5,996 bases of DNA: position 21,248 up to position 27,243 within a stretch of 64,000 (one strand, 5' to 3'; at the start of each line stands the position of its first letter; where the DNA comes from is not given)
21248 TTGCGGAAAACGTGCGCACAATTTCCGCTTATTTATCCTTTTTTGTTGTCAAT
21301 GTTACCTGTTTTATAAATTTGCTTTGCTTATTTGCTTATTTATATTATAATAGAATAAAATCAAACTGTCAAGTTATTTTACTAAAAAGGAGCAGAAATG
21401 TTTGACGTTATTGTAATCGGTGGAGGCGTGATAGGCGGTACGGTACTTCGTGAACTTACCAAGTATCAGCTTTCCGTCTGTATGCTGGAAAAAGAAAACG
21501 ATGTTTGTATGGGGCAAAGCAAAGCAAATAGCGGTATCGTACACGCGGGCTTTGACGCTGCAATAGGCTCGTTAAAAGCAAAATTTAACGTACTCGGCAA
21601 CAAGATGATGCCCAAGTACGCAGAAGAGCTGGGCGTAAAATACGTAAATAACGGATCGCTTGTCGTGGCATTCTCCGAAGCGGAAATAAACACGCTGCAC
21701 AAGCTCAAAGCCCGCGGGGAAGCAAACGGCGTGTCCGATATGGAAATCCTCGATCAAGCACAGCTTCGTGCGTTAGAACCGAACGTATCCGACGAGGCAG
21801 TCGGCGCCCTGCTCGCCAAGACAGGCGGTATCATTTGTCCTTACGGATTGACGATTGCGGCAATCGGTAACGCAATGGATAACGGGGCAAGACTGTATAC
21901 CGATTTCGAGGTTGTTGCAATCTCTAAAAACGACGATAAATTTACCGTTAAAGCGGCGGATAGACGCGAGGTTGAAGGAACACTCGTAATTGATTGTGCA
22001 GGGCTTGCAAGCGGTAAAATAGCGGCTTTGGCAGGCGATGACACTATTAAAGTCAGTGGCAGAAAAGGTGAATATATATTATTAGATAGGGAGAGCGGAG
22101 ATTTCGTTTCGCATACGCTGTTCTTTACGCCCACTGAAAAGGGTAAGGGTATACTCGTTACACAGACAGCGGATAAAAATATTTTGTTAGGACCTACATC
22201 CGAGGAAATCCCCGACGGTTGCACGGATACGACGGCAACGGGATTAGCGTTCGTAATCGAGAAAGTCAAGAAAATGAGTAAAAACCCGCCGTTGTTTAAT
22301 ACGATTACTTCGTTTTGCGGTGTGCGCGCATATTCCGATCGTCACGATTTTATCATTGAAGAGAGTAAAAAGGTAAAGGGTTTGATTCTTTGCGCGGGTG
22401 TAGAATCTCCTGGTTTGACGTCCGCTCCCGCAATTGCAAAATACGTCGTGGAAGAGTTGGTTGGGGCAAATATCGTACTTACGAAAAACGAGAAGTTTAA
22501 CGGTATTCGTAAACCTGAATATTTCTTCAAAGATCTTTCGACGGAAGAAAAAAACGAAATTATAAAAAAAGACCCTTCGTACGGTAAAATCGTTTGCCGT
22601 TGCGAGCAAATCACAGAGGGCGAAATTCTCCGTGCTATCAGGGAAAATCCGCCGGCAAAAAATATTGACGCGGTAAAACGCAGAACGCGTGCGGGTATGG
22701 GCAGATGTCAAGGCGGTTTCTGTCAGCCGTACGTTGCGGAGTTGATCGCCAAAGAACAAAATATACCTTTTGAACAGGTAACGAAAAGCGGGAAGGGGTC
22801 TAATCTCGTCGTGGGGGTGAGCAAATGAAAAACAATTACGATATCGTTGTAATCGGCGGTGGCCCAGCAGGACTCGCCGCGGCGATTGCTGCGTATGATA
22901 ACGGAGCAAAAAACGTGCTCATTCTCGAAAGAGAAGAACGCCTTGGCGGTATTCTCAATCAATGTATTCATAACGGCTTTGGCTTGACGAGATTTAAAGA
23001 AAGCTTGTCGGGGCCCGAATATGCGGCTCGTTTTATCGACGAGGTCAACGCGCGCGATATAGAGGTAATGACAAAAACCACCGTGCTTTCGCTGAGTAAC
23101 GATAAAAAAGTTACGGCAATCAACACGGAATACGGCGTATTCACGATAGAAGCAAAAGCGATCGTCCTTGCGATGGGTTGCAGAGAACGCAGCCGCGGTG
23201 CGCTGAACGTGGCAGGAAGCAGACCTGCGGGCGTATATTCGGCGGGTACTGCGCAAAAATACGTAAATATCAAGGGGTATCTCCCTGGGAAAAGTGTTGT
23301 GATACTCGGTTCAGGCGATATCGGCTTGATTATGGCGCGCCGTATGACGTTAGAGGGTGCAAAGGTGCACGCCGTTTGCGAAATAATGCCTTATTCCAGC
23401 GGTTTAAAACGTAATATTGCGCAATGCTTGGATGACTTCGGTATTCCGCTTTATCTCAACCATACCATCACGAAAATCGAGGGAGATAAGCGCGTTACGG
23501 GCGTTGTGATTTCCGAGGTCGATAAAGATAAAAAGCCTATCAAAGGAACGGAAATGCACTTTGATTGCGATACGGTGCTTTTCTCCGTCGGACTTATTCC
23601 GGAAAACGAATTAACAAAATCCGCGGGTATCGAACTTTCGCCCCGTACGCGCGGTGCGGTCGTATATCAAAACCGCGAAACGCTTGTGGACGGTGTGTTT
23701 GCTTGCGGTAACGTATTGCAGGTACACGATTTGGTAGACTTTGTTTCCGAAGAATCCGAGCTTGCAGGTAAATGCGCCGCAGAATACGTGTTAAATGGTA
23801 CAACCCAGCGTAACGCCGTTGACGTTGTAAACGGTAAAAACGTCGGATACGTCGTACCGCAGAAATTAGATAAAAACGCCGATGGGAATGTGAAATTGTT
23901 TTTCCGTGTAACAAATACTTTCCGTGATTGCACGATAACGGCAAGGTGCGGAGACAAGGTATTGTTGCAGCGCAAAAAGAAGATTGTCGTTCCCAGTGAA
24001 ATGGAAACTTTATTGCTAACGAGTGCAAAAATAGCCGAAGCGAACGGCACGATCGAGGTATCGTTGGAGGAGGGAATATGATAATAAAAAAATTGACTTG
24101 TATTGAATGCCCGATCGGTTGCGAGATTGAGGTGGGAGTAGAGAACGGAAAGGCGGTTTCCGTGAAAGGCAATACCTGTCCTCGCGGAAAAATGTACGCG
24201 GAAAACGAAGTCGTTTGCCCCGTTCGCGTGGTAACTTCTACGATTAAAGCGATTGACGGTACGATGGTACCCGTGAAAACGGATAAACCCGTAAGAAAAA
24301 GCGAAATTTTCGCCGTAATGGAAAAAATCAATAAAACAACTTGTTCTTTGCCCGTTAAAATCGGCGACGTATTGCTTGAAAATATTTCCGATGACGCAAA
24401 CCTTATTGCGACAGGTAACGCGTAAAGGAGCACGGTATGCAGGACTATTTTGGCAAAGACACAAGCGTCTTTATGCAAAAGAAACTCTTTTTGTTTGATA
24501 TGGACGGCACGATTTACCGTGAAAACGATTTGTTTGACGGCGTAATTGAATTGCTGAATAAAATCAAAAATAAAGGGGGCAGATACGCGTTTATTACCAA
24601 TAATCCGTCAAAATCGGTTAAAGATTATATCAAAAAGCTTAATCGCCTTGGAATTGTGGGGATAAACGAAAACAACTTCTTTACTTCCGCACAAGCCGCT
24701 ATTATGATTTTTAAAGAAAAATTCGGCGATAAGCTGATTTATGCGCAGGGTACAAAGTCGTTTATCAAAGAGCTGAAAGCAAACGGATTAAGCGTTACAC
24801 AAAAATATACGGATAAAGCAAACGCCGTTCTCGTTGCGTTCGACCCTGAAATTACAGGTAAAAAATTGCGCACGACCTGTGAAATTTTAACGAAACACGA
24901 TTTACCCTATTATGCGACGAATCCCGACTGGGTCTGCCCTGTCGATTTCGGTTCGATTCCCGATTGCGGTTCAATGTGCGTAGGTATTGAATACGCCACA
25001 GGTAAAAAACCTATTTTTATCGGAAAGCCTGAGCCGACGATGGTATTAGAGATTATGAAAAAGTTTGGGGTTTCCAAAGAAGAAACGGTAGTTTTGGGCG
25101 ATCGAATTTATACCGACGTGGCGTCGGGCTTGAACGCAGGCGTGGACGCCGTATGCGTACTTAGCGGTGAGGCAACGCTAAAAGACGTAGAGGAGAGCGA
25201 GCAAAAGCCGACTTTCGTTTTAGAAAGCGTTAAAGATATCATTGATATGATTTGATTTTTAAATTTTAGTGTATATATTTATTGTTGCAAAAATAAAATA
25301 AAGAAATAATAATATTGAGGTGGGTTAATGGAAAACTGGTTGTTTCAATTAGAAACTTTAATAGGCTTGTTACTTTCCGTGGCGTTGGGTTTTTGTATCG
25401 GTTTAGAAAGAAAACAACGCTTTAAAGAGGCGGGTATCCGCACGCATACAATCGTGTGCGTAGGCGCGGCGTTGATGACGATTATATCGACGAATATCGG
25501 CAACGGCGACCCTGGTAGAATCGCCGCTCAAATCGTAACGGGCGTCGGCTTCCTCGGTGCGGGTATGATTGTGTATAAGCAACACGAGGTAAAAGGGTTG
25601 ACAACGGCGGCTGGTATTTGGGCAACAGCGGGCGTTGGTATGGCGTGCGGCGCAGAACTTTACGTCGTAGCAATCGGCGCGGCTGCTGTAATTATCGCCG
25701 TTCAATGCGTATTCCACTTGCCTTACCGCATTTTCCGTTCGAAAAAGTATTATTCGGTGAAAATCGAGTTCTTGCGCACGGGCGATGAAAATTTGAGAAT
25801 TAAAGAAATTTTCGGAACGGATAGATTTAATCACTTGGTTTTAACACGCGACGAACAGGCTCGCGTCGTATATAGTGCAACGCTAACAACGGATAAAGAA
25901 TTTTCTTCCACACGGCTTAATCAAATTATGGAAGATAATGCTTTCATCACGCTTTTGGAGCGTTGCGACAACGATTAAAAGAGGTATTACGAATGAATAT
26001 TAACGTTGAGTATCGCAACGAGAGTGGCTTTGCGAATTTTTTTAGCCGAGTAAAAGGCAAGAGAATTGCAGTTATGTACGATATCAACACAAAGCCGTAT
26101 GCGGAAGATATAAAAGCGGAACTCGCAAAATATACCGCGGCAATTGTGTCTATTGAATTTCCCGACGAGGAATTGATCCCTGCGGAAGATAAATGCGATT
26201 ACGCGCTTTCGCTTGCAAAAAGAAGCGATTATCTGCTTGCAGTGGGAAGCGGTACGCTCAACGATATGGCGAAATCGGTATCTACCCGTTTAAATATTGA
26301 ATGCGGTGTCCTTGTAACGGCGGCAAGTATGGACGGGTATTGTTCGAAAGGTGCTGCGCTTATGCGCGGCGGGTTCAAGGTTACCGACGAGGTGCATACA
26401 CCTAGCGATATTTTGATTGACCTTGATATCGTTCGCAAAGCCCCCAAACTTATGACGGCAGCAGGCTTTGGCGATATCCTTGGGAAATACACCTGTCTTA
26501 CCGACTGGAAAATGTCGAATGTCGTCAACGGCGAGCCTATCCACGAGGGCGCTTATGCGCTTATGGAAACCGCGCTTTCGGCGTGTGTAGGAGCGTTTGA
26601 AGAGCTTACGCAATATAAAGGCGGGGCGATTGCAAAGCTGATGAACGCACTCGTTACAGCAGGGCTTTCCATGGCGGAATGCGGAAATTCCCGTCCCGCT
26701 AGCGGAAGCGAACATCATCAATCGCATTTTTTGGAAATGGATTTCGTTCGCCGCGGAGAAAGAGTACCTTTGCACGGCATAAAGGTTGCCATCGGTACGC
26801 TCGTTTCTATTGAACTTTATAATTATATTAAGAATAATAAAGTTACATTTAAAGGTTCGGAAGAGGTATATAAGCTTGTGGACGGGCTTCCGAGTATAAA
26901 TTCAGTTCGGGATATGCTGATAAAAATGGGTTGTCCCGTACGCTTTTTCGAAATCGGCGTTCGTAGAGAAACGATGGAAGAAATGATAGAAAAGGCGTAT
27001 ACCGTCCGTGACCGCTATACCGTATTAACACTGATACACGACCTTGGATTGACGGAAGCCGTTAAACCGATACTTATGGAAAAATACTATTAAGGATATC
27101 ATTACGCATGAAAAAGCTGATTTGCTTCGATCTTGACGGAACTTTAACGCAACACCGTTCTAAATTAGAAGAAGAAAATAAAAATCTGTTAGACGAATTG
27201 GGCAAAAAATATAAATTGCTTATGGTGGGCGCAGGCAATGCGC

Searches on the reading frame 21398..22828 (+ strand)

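Call 71: search_protein_families(library=pfam, proteins=[window:21398-22828:+], max_evalue=0.00001)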
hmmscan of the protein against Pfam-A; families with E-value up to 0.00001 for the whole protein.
window:21398-22828:+ (476 aa): 3 families
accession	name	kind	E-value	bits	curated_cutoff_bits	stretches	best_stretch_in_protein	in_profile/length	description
PF01266.30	DAO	-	1.1e-62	213.1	27.9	1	3-352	1-352/353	FAD dependent oxidoreductase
PF04324.20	Fer2_BFD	-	6.1e-16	59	26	1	398-451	1-49/50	BFD-like [2Fe-2S] binding domain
PF07992.20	Pyr_redox_2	-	5.4e-06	26.5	26.1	0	2-69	1-58/291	Pyridine nucleotide-disulphide oxidoreductase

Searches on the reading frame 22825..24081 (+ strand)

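Call 71: search_protein_families(library=pfam, proteins=[window:22825-24081:+], max_evalue=0.00001)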
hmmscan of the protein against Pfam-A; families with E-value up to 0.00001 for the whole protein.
window:22825-24081:+ (418 aa): 9 families
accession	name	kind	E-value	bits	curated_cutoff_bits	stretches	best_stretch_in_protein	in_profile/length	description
PF07992.20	Pyr_redox_2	-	1.3e-36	127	26.1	1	5-299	1-279/291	Pyridine nucleotide-disulphide oxidoreductase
PF13738.12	Pyr_redox_3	-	8.9e-18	65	30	2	58-295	75-305/305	Pyridine nucleotide-disulphide oxidoreductase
PF00890.30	FAD_binding_2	-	1e-12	48.5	20.4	1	6-42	1-36/414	FAD binding domain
PF00070.33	Pyr_redox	-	1.2e-11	45.4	22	0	157-230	1-80/82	Pyridine nucleotide-disulphide oxidoreductase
PF12831.13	FAD_oxidored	-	7.9e-11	42.3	27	1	6-44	1-38/416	FAD dependent oxidoreductase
PF03486.20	HI0933_like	-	8.6e-09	35.6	50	0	6-41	2-36/244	HI0933-like protein Rossmann domain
PF01266.30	DAO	-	2e-08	34.6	27.9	0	6-41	1-35/353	FAD dependent oxidoreductase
PF13450.12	NAD_binding_8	-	1.1e-06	29.3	21.9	0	9-44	1-35/68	NAD(P)-binding Rossmann-like domain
PF01134.28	GIDA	-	6e-06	26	22.1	0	6-41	1-36/391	Glucose inhibited division protein A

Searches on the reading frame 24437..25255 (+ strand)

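Call 71: search_protein_families(library=pfam, proteins=[window:24437-25255:+], max_evalue=0.00001)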
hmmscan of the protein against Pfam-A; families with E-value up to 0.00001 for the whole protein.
window:24437-25255:+ (272 aa): 4 families
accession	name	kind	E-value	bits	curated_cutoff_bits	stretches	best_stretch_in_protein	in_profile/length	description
PF13344.12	Hydrolase_6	-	1.7e-24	86.2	27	1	18-118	1-100/101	Haloacid dehalogenase-like hydrolase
PF13242.12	Hydrolase_like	-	1.7e-19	69.9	22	1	195-267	2-74/75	HAD-hyrolase-like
PF00702.32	Hydrolase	-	6.7e-16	59.7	26.4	1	16-235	2-191/191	haloacid dehalogenase-like hydrolase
PF13419.12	HAD_2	-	7.2e-16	59.2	23.8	1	187-241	125-178/178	Haloacid dehalogenase-like hydrolase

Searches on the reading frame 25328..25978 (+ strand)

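Call 74: search_protein_families(library=pfam, proteins=[window:25328-25978:+], max_evalue=0.00001)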
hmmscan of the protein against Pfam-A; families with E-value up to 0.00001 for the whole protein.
window:25328-25978:+ (216 aa): 1 family
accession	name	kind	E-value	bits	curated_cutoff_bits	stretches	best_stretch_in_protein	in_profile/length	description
PF02308.21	MgtC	-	3.7e-37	127.8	31.4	1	14-129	1-115/121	MgtC family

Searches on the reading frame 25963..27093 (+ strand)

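Call 74: search_protein_families(library=pfam, proteins=[window:25963-27093:+], max_evalue=0.00001)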
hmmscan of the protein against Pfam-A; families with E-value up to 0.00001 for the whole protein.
window:25963-27093:+ (376 aa): 1 family
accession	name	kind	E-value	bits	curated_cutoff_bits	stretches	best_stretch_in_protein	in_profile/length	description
PF13685.12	Fe-ADH_2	-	6.3e-22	78.6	28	1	24-161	11-149/149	Iron-containing alcohol dehydrogenase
